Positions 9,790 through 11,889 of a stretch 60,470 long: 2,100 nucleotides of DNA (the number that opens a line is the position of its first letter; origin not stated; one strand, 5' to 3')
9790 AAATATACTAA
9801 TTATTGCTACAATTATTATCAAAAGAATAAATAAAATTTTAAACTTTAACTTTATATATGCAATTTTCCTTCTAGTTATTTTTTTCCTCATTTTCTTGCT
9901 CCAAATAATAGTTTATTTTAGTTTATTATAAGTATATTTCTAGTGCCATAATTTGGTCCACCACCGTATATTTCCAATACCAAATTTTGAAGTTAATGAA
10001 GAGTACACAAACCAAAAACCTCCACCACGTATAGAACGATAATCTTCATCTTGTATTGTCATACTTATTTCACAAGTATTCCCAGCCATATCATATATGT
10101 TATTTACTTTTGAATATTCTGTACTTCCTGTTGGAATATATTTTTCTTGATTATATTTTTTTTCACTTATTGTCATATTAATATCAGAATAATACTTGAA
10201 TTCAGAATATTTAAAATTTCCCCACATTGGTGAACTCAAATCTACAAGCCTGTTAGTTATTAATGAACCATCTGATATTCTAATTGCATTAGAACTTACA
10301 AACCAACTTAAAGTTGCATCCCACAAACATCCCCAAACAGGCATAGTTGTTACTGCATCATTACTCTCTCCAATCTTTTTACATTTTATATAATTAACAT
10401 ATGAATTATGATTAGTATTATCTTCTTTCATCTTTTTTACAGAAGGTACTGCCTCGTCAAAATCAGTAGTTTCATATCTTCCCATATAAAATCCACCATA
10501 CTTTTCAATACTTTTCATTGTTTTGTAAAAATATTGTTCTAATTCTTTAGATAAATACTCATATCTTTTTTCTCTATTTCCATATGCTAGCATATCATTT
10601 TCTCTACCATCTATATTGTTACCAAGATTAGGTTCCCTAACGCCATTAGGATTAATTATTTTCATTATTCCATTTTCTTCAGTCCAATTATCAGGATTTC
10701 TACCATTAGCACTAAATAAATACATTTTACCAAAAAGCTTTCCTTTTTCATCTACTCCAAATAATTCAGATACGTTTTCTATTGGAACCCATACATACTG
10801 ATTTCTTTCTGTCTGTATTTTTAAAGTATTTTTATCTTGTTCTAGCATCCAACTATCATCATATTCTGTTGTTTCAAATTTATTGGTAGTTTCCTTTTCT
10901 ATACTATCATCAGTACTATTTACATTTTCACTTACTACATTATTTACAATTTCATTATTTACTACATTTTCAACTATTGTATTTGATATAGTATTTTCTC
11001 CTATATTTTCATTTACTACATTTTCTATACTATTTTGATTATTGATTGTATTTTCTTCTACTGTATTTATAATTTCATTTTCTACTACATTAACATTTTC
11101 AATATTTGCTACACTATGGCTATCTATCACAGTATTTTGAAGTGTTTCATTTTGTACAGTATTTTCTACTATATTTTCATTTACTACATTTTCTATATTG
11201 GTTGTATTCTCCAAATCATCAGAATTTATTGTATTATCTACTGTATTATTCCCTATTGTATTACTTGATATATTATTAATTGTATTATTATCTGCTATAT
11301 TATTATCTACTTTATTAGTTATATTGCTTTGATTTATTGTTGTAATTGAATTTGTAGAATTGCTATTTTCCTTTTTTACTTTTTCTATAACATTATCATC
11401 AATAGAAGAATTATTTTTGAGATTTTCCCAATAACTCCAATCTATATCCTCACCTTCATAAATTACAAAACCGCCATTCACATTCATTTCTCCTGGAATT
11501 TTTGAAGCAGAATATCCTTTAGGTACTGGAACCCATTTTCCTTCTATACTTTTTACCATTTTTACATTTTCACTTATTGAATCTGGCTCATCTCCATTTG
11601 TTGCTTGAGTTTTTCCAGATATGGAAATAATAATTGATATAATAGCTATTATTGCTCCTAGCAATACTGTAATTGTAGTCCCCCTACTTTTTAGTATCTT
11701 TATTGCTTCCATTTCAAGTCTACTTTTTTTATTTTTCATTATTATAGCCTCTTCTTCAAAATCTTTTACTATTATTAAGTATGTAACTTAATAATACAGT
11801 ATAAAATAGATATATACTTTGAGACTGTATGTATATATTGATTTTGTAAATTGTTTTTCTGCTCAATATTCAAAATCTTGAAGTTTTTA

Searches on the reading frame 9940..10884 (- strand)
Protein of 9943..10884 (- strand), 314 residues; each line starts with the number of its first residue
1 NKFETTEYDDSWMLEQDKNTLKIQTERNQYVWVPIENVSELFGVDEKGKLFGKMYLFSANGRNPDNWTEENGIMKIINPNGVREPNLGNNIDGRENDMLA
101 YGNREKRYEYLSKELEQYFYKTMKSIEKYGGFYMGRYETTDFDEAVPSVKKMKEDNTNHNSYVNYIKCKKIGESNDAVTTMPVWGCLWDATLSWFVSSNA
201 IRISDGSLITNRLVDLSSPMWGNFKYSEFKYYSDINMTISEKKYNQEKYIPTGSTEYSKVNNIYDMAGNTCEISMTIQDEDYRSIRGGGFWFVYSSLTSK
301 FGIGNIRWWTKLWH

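Call 33: search_protein_families(library=pfam, proteins=[window:9943-10884:-], max_evalue=10)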
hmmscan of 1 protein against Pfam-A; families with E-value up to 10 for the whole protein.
seq(314 aa): 1 family
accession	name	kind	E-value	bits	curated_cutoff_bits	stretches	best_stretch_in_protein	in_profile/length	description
PF12245.14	Big_3_2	-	0.0019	18.8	23.3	1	234-274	71-115/122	Bacterial Ig-like domain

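Call 53: find_homologous_proteins(query=window:9943-10884:-, max_evalue=0.001)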
Query seq(314 aa) (314 aa): 177 proteins with E <= 0.001 among 566 candidates; the best 120 are listed.
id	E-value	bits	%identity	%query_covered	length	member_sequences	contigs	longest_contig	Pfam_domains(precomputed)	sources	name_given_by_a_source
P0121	4.6e-211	718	99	100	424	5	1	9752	-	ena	-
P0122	1.7e-208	710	98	100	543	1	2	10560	-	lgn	-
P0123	7.3e-208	707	98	100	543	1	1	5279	-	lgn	-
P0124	8.8e-208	707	98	100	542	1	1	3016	-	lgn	-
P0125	5.7e-114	399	97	58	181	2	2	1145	-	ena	-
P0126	1.2e-84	303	100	44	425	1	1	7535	-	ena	-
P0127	4.9e-82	294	51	92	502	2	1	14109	-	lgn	-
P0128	9.8e-69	250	46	94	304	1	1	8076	-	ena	-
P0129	4.9e-66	241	46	89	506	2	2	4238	-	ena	-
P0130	7.3e-65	238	46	92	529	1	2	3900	-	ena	-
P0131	3.8e-63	232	46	84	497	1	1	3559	-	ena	-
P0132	6.2e-63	231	43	87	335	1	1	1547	PF03781.23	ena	-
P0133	1.0e-61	227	45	87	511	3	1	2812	PF03781.23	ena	-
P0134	1.2e-60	224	45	83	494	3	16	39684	-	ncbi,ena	-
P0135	1.5e-60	223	44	87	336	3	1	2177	PF03781.23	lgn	-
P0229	7.9e-29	119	43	53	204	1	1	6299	PF03781.23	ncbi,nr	ncbi:MAG: SUMF1/EgtB/PvdO family nonheme iron enzyme, partial [Clostridia bacterium]|nr:SUMF1/EgtB/P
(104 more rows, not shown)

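Call 55: search_solved_structures(query=A2, max_evalue=1)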
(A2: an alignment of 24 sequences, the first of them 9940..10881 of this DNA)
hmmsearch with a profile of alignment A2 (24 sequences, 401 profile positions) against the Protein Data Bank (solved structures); distinct sequences matched with E-value up to 1: 7.
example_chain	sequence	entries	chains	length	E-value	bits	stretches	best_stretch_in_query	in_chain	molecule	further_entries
1y4j_A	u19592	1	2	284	0.0016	20.7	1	339-396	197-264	Sulfatase modifying factor 2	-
9myj_B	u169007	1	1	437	0.087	15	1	341-361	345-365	Lipoprotein, putative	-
9p6h_B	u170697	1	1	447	0.09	15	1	341-361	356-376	Lipoprotein, putative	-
9mzu_A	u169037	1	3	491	0.11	14.7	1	341-361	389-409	PorK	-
9ots_A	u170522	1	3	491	0.11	14.7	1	341-361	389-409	Por secretion system protein porK/gldK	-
5aoh_A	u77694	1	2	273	0.52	12.5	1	341-378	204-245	Spore coat protein CotH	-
2aft_X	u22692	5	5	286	1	11.5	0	341-397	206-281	Sulfatase modifying factor 1 | Sulfatase-modifying factor 1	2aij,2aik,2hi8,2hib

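Call 56: search_protein_families(library=pfam, alignment_id=A2, max_evalue=0.01)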
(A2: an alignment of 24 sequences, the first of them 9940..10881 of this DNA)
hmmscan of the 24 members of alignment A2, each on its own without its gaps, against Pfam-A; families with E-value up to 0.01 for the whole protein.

A. member 1, window:9940-10881:- (313 aa): 1 family
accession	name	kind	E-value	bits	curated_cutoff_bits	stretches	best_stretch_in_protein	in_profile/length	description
PF12245.14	Big_3_2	-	0.0019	18.8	23.3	0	233-273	71-115/122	Bacterial Ig-like domain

B. families by the number of members that match (of 24 scanned): 4 families
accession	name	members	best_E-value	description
PF03781.23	FGE-sulfatase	13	2.6e-06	Sulfatase-modifying factor enzyme 1-like domain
PF12245.14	Big_3_2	8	0.00026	Bacterial Ig-like domain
PF25184.1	YxzE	1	0.0052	YxzE-like putative bacteriocin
PF18895.5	T4SS_pilin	1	0.0058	Type IV secretion system pilin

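Call 60: find_encoding_contigs(protein=P0122, flank=1500, max_places=10)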
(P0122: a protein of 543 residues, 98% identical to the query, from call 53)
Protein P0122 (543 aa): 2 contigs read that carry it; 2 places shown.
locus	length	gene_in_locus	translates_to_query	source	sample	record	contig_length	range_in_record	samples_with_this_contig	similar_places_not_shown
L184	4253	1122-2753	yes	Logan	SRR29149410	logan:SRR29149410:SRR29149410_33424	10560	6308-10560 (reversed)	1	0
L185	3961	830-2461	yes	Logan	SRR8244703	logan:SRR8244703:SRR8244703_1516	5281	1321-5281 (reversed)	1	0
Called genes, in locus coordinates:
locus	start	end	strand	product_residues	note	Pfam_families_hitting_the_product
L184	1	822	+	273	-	?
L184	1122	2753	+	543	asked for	-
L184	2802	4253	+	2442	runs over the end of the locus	PF17802:SpaA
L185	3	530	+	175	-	?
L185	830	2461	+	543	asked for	-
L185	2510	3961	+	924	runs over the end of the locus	?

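Call 61: find_encoding_contigs(protein=P0123, flank=1500, max_places=10)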
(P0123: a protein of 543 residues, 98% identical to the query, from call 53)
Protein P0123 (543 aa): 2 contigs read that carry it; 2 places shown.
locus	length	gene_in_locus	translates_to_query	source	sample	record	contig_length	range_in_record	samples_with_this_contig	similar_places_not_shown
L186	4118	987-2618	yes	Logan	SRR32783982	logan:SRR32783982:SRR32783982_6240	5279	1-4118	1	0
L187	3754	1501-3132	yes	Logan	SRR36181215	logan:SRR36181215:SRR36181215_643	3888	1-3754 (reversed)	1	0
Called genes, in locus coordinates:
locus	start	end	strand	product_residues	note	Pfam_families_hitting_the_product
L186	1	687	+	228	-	?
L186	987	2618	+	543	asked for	-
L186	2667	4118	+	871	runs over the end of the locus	?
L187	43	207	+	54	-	PF07561:DUF1540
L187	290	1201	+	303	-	PF14659:Phage_int_SAM_3, PF00589:Phage_integrase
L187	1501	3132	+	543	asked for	-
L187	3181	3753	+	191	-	?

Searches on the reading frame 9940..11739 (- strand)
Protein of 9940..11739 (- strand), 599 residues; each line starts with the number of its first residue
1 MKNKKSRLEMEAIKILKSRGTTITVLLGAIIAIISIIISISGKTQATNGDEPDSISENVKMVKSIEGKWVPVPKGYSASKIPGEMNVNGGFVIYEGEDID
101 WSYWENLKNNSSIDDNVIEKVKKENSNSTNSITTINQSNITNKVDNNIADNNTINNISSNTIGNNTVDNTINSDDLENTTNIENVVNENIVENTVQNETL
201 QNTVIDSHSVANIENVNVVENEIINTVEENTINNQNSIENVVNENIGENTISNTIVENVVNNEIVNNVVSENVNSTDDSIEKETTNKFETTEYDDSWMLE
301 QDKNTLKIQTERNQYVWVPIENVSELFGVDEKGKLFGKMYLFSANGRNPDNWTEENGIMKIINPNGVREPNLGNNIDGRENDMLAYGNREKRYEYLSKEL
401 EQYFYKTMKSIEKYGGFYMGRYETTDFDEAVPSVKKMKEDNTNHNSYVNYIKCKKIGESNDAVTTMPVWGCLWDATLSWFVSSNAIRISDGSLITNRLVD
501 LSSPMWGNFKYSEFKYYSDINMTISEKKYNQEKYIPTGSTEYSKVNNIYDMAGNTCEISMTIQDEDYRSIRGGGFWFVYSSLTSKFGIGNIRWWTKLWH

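Call 7: search_protein_families(library=pfam, proteins=[window:9940-11739:-], max_evalue=0.01)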
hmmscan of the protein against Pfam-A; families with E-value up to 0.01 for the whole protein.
window:9940-11739:- (599 aa): 0 families

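Call 18: find_encoding_contigs(protein=window:9940-11739:-, flank=1500, max_places=10)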
Protein window:9940-11739:- (599 aa): 17 contigs read that carry it; 10 places shown.
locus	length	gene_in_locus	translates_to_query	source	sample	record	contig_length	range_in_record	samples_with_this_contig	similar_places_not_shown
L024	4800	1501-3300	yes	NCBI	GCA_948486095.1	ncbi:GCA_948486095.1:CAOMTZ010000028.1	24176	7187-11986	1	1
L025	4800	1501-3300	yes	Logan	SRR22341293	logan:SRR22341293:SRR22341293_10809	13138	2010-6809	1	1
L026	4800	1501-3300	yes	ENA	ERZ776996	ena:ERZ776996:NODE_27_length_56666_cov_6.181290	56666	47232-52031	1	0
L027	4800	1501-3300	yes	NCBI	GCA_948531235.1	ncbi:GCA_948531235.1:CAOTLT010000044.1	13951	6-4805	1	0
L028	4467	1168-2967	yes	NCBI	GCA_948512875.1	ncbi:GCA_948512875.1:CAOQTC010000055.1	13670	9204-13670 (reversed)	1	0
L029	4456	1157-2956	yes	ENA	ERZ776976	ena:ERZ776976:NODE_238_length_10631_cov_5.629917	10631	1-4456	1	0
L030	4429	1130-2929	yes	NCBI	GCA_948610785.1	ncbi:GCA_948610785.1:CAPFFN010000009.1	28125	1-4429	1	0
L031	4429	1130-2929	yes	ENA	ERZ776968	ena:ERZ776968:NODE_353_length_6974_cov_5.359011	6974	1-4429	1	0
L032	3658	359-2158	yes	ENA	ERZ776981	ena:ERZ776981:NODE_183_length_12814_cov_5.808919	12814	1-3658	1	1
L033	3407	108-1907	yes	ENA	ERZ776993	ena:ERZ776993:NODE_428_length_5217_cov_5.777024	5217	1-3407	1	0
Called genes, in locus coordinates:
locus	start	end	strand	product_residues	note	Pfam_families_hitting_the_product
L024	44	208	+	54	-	PF07561:DUF1540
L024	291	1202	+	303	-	PF14659:Phage_int_SAM_3, PF00589:Phage_integrase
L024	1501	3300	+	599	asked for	-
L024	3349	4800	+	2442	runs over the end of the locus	PF17802:SpaA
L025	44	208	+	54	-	PF07561:DUF1540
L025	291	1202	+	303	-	PF14659:Phage_int_SAM_3, PF00589:Phage_integrase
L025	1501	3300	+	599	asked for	-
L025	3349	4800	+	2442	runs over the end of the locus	PF17802:SpaA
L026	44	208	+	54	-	PF07561:DUF1540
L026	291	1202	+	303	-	PF14659:Phage_int_SAM_3, PF00589:Phage_integrase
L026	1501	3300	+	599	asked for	-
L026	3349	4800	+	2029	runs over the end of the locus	?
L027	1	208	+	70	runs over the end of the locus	?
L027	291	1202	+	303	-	PF14659:Phage_int_SAM_3, PF00589:Phage_integrase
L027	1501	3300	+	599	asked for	-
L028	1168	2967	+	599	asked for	-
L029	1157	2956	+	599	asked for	-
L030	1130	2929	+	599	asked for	-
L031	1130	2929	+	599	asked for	-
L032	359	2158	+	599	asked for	-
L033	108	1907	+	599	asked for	-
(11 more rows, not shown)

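Call 24: search_protein_families(library=ncbifam, proteins=[window:9940-11739:-], max_evalue=0.01)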
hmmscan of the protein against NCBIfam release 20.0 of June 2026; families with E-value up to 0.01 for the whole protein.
window:9940-11739:- (599 aa): 0 families

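Call 34: search_solved_structures(query=window:9940-11739:-, max_evalue=10, show_alignments=2)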
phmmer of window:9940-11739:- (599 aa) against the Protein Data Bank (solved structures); distinct sequences matched with E-value up to 10: 0.
